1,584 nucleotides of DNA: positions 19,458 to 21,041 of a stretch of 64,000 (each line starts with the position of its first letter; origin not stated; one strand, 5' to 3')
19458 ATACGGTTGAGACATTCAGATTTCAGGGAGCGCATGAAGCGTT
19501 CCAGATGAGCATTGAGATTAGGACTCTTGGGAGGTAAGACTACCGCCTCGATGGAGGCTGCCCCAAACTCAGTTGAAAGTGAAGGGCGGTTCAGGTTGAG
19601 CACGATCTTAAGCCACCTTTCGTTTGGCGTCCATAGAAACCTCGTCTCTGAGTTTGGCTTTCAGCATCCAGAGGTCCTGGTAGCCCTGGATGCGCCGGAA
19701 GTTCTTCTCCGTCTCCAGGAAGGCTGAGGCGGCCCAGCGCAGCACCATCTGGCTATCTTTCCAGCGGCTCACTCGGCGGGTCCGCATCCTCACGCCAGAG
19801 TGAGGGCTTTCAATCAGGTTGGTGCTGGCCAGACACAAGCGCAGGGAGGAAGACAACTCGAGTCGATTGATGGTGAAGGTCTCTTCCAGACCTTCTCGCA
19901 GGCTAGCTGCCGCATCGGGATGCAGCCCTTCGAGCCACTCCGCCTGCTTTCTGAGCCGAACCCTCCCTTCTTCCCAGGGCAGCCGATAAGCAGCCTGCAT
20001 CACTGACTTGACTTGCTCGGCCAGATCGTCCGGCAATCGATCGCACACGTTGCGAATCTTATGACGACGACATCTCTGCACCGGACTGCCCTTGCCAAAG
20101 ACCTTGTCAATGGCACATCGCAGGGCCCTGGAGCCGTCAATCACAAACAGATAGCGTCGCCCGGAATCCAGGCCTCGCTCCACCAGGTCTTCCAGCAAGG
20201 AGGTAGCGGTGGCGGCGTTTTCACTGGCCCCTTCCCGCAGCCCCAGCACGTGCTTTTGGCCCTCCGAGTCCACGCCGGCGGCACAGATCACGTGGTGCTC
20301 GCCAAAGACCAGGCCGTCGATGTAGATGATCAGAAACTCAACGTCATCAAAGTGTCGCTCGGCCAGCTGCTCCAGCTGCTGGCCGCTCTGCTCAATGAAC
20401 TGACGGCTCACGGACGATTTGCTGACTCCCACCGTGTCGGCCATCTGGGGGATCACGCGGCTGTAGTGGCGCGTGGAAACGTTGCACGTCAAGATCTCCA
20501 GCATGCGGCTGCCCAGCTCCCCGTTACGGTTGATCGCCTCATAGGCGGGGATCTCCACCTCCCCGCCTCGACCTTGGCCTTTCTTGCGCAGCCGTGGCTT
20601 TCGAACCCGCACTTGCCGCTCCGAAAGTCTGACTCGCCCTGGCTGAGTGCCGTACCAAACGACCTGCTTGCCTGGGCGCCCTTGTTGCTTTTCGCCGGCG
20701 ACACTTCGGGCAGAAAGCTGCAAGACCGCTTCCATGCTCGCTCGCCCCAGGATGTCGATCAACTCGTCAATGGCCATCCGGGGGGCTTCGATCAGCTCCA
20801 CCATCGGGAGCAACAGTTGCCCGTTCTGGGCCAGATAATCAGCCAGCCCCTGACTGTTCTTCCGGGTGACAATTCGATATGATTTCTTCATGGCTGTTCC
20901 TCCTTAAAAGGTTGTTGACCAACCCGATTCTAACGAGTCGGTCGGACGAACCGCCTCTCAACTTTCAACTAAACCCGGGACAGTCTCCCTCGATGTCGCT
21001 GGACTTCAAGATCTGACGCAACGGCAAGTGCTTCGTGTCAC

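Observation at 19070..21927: Nested insertions give a relative timeline of IS activity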

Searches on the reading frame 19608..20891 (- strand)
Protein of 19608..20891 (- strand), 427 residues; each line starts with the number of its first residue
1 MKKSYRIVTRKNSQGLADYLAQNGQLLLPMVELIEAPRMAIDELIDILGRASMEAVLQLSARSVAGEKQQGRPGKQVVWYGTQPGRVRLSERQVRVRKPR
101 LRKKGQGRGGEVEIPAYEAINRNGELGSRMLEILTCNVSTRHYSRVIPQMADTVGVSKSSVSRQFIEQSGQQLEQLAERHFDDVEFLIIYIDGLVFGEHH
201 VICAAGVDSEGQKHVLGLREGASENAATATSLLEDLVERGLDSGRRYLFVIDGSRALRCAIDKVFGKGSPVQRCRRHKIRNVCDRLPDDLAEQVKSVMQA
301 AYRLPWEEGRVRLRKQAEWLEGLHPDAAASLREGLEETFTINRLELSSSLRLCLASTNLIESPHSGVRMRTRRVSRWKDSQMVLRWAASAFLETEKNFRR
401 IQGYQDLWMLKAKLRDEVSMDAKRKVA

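Call 12: search_protein_families(library=ncbifam, proteins=[window:19608-20891:-], max_evalue=0.01)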
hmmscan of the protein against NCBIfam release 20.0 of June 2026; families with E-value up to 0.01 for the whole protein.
window:19608-20891:- (427 aa): 2 families
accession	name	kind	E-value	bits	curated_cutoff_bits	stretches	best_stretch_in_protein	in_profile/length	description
NF033543.2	transpos_IS256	equivalog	4.1e-60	203.5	150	1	67-391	7-335/338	IS256 family transposase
NF033587.1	transpos_IS6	equivalog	0.00022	21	125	1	138-300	23-177/202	IS6 family transposase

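Call 13: search_protein_families(library=pfam, proteins=[window:19608-20891:-], max_evalue=0.01)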
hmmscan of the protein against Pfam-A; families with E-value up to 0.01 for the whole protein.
window:19608-20891:- (427 aa): 1 family
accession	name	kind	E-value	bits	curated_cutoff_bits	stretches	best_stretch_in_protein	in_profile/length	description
PF00872.24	Transposase_mut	-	7.3e-32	111.1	21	1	39-399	20-377/379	Transposase, Mutator family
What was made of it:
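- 19554..20987 (-): IS256-family element, 1434 bp, with imperfect ~27-bp terminal inverted repeats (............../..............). Its transposase gene is 19608-20891 (427 aa). NCBIfam IS256 203.5 bits against a cut-off of 150; Pfam Transposase_mut 111 bits (calls 12, 13).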

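Call 21: find_encoding_contigs(protein=window:19608-20891:-, flank=6000, max_places=10)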
Protein window:19608-20891:- (427 aa): 2 contigs read that carry it; 1 place shown.
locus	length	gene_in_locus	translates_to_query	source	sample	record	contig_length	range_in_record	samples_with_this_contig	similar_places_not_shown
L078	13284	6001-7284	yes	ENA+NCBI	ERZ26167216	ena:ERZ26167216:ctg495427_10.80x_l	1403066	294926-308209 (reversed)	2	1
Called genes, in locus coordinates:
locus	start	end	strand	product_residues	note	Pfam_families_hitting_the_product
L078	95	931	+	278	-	PF13505:OMP_b-brl (weak)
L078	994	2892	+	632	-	PF07504:FTP (weak), PF01447:Peptidase_M4, PF02868:Peptidase_M4_C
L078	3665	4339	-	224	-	-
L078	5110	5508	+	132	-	-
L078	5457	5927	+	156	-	-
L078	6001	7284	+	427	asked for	PF00872:Transposase_mut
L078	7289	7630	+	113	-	PF13683:rve_3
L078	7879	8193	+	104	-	-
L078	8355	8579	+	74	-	-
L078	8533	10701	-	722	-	-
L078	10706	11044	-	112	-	-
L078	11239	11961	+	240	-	PF13610:DDE_Tnp_IS240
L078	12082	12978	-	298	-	PF02899:Phage_int_SAM_1, PF13495:Phage_int_SAM_4 (weak), PF00589:Phage_integrase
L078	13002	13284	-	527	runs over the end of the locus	PF03023:MurJ, PF01554:MatE (weak)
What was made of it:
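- Coverage is low (10.8x in the contig name, call 21).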

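Call 43: find_homologous_proteins(query=window:19608-20891:-, max_evalue=1e-30)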
Query window:19608-20891:- (427 aa): 6608 proteins with E <= 1e-30 among 8000 candidates; the best 120 are listed.
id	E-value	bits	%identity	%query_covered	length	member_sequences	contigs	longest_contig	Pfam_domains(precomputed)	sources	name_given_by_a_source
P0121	1.6e-275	931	99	100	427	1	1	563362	PF00872.25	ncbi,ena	-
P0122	4.9e-275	930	99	100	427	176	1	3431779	PF00872.25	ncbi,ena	-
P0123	1.9e-272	921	98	100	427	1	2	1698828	PF00872.25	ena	-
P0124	2.3e-249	845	93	100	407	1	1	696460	PF00872.25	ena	-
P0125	5.7e-249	844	93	100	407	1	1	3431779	PF00872.25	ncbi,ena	-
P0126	2.1e-248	842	93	100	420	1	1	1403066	PF00872.25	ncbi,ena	-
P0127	5.7e-245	831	92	100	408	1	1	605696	PF00872.25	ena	-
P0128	2.7e-230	782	82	100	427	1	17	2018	PF00872.25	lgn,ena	-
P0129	3.0e-230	782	82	100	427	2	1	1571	PF00872.25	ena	-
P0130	2.2e-223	760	80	100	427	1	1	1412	PF00872.25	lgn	-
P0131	1.5e-222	757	79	100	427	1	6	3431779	PF00872.25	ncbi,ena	-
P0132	1.7e-222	757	79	100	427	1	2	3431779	PF00872.25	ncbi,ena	-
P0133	2.4e-219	746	78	100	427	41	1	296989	PF00872.25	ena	-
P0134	3.1e-219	746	78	100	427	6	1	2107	PF00872.25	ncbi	-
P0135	2.7e-218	743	78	100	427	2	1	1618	PF00872.25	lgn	-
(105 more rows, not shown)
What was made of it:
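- Closest known: IS256 family. Different: The closest relatives are 99% identical proteins in related MAGs (call 43).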
